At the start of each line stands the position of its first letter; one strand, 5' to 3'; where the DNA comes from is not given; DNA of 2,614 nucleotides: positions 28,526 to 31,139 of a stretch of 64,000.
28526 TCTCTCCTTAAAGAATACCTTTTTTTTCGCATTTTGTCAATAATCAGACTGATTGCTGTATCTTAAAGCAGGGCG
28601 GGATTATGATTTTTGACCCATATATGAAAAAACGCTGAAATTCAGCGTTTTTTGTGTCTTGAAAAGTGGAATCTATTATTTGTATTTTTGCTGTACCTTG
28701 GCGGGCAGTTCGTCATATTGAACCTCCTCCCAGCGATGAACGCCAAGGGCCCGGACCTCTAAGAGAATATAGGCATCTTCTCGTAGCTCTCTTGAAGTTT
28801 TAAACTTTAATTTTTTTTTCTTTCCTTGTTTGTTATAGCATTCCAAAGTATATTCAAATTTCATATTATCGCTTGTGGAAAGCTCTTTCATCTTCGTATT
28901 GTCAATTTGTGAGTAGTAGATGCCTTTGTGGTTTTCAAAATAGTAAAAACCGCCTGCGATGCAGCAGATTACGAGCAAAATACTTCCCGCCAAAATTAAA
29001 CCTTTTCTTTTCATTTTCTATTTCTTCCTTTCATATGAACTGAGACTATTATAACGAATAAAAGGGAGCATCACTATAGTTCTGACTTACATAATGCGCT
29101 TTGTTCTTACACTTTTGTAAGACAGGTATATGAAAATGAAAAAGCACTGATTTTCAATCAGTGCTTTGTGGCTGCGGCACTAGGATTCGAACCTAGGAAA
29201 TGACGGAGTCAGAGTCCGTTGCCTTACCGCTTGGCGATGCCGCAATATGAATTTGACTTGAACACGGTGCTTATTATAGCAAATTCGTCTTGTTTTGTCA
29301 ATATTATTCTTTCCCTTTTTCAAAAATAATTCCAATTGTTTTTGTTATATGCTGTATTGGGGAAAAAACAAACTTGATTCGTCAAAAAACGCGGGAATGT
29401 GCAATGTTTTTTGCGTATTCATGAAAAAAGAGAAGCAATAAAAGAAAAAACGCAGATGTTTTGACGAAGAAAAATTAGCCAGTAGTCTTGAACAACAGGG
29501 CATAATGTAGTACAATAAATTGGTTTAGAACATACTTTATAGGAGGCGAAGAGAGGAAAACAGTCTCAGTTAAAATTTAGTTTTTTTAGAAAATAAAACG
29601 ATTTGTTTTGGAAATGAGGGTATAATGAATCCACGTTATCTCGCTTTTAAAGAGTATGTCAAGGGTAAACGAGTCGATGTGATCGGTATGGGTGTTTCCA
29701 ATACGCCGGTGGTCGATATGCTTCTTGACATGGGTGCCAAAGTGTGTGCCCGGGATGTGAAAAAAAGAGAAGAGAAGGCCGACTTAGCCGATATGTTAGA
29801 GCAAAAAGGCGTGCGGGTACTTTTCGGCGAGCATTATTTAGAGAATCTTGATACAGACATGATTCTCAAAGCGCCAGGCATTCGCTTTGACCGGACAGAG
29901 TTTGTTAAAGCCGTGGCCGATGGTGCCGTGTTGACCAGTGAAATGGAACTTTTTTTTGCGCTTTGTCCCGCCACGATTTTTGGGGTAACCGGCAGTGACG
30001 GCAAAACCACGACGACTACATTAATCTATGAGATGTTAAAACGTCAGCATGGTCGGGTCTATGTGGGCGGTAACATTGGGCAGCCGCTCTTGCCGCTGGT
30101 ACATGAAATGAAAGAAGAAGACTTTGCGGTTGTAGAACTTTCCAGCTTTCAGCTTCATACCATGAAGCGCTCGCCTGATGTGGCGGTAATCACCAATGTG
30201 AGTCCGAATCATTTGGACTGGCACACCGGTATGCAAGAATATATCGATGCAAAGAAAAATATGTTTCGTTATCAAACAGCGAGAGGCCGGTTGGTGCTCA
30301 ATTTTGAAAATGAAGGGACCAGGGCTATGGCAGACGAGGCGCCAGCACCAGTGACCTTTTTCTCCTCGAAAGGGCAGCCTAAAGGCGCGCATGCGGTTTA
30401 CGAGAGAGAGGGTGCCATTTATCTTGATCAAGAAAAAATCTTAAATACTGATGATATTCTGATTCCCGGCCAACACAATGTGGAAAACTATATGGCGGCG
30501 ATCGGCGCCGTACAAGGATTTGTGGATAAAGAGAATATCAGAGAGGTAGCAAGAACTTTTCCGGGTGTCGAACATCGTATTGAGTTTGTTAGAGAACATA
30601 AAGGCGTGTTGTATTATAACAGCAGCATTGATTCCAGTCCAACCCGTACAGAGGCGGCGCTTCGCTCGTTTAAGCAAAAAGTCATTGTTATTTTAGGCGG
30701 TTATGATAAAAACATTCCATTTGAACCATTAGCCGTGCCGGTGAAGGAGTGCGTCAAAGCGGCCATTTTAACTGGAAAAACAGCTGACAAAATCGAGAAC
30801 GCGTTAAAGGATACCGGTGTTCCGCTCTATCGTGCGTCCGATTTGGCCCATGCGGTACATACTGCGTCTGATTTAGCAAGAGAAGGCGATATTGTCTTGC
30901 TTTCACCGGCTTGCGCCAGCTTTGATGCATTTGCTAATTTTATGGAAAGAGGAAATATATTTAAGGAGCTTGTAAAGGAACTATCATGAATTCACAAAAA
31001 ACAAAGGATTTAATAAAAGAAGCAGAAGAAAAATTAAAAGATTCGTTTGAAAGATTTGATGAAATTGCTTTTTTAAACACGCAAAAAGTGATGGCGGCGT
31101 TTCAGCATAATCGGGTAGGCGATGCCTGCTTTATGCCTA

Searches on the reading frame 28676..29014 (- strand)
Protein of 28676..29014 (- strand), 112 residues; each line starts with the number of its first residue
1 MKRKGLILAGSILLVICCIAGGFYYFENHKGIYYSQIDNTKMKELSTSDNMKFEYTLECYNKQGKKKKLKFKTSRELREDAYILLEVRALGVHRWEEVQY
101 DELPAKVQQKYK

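Call 20: search_protein_families(library=ncbifam, proteins=[window:28676-29014:-])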
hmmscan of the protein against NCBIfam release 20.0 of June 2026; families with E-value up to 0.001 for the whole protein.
window:28676-29014:- (112 aa): 1 family
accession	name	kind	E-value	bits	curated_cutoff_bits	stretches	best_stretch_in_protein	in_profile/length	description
TIGR01655.1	yxeA_fam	subfamily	5.6e-18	65.6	29.65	1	1-110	1-113/114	YxeA family protein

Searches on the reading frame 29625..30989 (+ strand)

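Call 20: search_protein_families(library=ncbifam, proteins=[window:29625-30989:+])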
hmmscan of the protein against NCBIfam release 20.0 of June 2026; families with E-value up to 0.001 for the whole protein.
window:29625-30989:+ (454 aa): 22 families
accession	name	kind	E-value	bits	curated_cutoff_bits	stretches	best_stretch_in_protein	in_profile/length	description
TIGR01087.1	murD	equivalog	1.6e-109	366.9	211.95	1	17-451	2-440/441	UDP-N-acetylmuramoyl-L-alanine--D-glutamate ligase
TIGR01082.1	murC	equivalog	3.1e-35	122.1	335.1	1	21-352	9-340/449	UDP-N-acetylmuramate--L-alanine ligase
TIGR01085.1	murE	subfamily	2.9e-28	99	257.3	2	163-358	154-365/472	UDP-N-acetylmuramyl-tripeptide synthetase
NF001126.0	PRK00139.1-4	equivalog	1.2e-26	93.3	373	2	163-358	170-375/486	UDP-N-acetylmuramoyl-L-alanyl-D-glutamate--2,6-diaminopimelate ligase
TIGR01143.1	murF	subfamily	3.7e-25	88.7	288.6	1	112-425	70-402/418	UDP-N-acetylmuramoyl-tripeptide--D-alanyl-D-alanine ligase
NF053647.1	pMurD2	equivalog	1.4e-24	86.8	550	1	16-249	2-235/405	pseudomurein biosynthesis peptide ligase pMurD2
NF001124.0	PRK00139.1-2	equivalog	4.5e-24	85.1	476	1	101-358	94-384/500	UDP-N-acetylmuramoyl-L-alanyl-D-glutamate--2,6-diaminopimelate ligase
NF053645.1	pMurC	equivalog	2.9e-23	82.3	560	1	19-228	3-223/492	pseudomurein biosynthesis peptide ligase pMurC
NF053646.1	pMurD1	equivalog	4.2e-22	78.4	610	1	17-357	3-356/465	pseudomurein biosynthesis peptide ligase pMurD1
NF011171.0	PRK14573.1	equivalog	2.4e-19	68.7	1015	1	21-351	11-338/809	bifunctional UDP-N-acetylmuramate--L-alanine ligase/D-alanine--D-alanine ligase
NF008896.0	PRK11929.1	equivalog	2.8e-19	68.5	1023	2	166-325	181-352/965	bifunctional UDP-N-acetylmuramoyl-L-alanyl-D-glutamate--2,6-diaminopimelate ligase MurE/UDP-N-acetylmuramoyl-tripeptide--D-alanyl-D-alanine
NF053648.1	pMurE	equivalog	2.4e-18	66.1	600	1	183-325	189-327/464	pseudomurein biosynthesis peptide ligase pMurE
NF001123.0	PRK00139.1-1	equivalog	8.6e-16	57.7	586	1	117-327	108-349/493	UDP-N-acetylmuramoyl-L-alanyl-D-glutamate--2,6-diaminopimelate ligase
NF033197.0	F430_CfbE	equivalog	5.6e-14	51.9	250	1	117-426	100-425/430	coenzyme F430 synthase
NF010628.0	PRK14022.1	equivalog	4.4e-13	48.8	536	1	170-358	184-374/483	UDP-N-acetylmuramoyl-L-alanyl-D-glutamate--L-lysine ligase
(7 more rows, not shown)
